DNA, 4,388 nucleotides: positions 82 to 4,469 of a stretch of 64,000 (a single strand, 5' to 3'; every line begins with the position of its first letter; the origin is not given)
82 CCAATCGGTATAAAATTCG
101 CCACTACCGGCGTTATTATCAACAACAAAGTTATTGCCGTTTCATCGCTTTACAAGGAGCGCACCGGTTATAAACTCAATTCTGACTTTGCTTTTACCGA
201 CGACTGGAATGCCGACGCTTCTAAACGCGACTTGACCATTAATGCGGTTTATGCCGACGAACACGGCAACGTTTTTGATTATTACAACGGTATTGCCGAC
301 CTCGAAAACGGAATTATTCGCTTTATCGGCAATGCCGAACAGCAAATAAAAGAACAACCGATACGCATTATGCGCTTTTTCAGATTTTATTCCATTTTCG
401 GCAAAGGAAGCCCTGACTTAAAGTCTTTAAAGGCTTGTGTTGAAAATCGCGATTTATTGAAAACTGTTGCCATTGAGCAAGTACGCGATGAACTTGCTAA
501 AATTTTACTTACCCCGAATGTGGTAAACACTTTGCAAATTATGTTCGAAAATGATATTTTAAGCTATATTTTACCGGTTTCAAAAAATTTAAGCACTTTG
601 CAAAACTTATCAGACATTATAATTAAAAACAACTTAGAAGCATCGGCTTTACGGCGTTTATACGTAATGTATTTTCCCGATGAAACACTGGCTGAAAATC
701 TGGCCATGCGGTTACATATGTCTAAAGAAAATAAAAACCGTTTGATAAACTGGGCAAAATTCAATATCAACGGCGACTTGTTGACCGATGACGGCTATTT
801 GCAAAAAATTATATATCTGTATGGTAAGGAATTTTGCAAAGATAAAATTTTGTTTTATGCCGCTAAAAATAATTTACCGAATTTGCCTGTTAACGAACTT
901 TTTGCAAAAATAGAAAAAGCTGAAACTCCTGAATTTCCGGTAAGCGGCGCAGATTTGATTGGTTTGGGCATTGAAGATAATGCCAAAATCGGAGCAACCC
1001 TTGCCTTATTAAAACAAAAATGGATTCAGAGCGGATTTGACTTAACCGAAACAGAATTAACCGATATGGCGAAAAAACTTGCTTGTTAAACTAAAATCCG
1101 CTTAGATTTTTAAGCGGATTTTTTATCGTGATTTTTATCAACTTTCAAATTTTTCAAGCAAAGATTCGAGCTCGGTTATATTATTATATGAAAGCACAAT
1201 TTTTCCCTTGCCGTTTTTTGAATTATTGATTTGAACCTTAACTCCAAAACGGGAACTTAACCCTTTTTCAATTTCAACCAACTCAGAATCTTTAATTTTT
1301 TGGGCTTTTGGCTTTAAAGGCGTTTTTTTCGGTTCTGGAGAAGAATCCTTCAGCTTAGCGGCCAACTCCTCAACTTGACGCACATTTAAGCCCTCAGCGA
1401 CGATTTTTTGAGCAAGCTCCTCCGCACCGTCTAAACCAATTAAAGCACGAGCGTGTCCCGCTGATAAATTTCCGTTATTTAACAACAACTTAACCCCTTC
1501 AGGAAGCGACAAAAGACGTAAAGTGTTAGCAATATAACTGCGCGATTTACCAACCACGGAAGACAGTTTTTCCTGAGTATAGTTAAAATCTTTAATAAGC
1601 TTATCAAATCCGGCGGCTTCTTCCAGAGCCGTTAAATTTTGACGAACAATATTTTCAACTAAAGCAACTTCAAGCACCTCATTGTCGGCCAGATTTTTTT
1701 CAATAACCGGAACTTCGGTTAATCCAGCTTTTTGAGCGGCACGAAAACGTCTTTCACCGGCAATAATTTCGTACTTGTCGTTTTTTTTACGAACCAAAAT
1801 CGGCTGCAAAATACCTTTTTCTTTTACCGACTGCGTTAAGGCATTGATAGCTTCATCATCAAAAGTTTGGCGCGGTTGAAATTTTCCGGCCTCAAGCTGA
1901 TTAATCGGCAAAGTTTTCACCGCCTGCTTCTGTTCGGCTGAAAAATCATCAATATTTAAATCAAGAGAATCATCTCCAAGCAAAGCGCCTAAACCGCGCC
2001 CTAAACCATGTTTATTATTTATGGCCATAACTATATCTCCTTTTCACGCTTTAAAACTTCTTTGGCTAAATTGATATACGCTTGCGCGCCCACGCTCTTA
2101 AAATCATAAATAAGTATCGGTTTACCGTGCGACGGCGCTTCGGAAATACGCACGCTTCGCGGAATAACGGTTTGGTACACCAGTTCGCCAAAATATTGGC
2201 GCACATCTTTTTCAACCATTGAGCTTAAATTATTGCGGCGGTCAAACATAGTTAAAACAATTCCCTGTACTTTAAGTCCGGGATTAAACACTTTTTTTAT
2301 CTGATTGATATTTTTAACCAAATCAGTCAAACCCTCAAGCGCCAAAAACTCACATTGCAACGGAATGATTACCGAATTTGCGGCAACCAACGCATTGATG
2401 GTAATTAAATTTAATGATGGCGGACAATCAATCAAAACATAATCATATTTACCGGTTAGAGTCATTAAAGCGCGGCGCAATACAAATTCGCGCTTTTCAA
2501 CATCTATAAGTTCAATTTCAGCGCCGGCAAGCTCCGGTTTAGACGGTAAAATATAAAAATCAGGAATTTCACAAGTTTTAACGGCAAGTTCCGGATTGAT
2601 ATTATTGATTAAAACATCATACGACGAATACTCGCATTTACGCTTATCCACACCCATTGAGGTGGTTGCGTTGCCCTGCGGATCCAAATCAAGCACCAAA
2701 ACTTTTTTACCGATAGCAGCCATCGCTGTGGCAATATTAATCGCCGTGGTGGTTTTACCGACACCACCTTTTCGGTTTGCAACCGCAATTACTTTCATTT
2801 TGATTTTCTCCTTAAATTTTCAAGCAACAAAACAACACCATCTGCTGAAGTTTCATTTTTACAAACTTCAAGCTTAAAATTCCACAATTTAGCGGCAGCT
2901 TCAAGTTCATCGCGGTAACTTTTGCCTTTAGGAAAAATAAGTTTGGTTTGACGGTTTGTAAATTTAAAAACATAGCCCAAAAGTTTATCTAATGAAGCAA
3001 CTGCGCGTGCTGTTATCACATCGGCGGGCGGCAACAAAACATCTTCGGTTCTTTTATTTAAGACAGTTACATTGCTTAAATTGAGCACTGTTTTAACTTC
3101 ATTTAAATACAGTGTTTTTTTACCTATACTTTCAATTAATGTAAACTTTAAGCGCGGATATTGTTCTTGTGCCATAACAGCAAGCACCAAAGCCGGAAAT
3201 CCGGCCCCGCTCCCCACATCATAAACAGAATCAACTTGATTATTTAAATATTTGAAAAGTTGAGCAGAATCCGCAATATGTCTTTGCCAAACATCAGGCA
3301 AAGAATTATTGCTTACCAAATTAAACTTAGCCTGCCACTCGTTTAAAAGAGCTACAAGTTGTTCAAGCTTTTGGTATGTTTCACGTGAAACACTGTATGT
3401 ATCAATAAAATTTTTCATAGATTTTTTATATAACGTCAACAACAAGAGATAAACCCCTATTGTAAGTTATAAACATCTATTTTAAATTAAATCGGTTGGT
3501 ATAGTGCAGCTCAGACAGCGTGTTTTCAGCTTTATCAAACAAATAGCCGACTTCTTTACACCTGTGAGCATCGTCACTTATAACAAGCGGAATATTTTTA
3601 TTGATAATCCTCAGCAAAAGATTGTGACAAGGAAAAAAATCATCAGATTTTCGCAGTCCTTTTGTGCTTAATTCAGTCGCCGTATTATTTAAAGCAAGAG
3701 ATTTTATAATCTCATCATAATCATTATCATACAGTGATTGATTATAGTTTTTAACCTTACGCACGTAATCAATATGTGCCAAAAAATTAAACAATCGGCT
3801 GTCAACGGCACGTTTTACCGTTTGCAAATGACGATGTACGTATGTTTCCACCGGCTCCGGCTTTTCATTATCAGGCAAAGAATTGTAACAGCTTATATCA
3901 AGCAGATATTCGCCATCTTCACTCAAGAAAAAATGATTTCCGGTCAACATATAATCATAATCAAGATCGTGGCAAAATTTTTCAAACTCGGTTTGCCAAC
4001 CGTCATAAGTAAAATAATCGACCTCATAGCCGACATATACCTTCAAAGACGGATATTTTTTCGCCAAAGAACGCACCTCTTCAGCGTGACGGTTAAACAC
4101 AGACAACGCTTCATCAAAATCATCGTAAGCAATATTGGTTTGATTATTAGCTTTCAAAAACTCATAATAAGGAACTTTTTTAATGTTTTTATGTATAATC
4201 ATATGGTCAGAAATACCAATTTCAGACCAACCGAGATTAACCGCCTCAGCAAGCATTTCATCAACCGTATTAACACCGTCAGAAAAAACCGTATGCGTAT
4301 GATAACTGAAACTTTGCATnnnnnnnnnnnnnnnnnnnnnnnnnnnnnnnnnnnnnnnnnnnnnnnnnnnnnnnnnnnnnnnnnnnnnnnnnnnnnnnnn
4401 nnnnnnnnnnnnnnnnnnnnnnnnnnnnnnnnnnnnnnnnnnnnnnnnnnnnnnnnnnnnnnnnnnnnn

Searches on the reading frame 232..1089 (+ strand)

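Call 18: search_protein_families(library=pfam, proteins=[window:232-1089:+], max_evalue=0.001)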
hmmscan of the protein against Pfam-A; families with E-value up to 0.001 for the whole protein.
window:232-1089:+ (285 aa): 2 families
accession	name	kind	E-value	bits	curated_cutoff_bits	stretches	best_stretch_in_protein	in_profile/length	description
PF12627.12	PolyA_pol_RNAbd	-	5.7e-09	36.1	22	1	64-116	7-59/64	Probable RNA and SrmB- binding site of polymerase A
PF01743.26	PolyA_pol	-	4.8e-05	24.1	23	1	1-30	96-126/126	Poly A polymerase head domain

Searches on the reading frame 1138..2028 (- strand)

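Call 18: search_protein_families(library=pfam, proteins=[window:1138-2028:-], max_evalue=0.001)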
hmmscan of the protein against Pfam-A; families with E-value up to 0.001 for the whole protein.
window:1138-2028:- (296 aa): 3 families
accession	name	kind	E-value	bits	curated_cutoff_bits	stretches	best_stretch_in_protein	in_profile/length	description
PF02195.25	ParB_N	-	5.1e-35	119.9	26.3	1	36-127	2-94/95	ParB N-terminal domain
PF17762.8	HTH_ParB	-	7.2e-33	113.2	22.6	1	130-227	1-101/102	ParB HTH domain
PF23552.2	ParB_C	-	2.8e-13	49.5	23.8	1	246-294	1-49/50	ParB dimerisation domain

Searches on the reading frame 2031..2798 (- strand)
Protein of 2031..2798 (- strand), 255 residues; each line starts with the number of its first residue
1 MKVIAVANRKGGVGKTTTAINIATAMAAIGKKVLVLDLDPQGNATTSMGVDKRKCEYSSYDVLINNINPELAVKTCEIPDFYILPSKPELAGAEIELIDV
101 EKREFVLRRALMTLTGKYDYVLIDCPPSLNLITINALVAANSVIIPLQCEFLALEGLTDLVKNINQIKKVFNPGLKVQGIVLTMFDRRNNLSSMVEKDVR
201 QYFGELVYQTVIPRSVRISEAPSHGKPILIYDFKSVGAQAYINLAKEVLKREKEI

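Call 18: search_protein_families(library=pfam, proteins=[window:2031-2798:-], max_evalue=0.001)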
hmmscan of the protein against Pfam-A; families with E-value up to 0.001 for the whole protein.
window:2031-2798:- (255 aa): 7 families
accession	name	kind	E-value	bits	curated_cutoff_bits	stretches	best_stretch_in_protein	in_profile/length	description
PF13614.12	AAA_31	-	7e-65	218.7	27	1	1-177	1-177/177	AAA domain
PF01656.29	CbiA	-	1.2e-29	103.2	25.4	1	4-228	1-125/125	CobQ/CobB/MinD/ParA nucleotide binding domain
PF09140.17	MipZ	-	1.9e-14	54.1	20.7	1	3-161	2-143/262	ATPase MipZ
PF10609.15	ParA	-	6.4e-14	52.4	27.1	1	2-58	4-61/246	NUBPL iron-transfer P-loop NTPase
PF00142.24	Fer4_NifH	-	9e-12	45.5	25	1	9-47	7-45/271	4Fe-4S iron sulfur cluster binding proteins, NifH/frxC family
PF06564.18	CBP_BcsQ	-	4.4e-11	43.2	21.3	1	1-246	1-231/234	Cellulose biosynthesis protein BcsQ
PF02374.21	ArsA_ATPase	-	5.8e-08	32.7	24.3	1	2-50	2-49/305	Anion-transporting ATPase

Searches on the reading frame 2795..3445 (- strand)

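Call 18: search_protein_families(library=pfam, proteins=[window:2795-3445:-], max_evalue=0.001)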
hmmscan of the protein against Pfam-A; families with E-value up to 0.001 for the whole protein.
window:2795-3445:- (216 aa): 2 families
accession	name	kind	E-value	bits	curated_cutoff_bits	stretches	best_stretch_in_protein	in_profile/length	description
PF02527.21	GidB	-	2.8e-45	154.4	27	1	24-191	2-166/184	rRNA small subunit methyltransferase G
PF13847.12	Methyltransf_31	-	0.00097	19.3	27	0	72-175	5-113/145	Methyltransferase domain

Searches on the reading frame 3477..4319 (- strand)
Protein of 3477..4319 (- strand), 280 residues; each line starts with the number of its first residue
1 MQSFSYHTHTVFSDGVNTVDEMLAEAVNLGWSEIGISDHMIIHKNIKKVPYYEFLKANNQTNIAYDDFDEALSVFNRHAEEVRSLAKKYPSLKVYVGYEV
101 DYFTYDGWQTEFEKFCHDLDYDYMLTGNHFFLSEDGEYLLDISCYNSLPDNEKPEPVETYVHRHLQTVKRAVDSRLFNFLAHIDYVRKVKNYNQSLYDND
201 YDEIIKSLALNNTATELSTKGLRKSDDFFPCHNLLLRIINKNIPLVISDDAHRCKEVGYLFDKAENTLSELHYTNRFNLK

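Call 18: search_protein_families(library=pfam, proteins=[window:3477-4319:-], max_evalue=0.001)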
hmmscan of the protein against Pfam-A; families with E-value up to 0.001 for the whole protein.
window:3477-4319:- (280 aa): 1 family
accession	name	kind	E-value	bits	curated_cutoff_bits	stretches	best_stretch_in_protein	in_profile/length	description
PF02811.25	PHP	-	2.6e-13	51.1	26.4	1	6-219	2-163/164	PHP domain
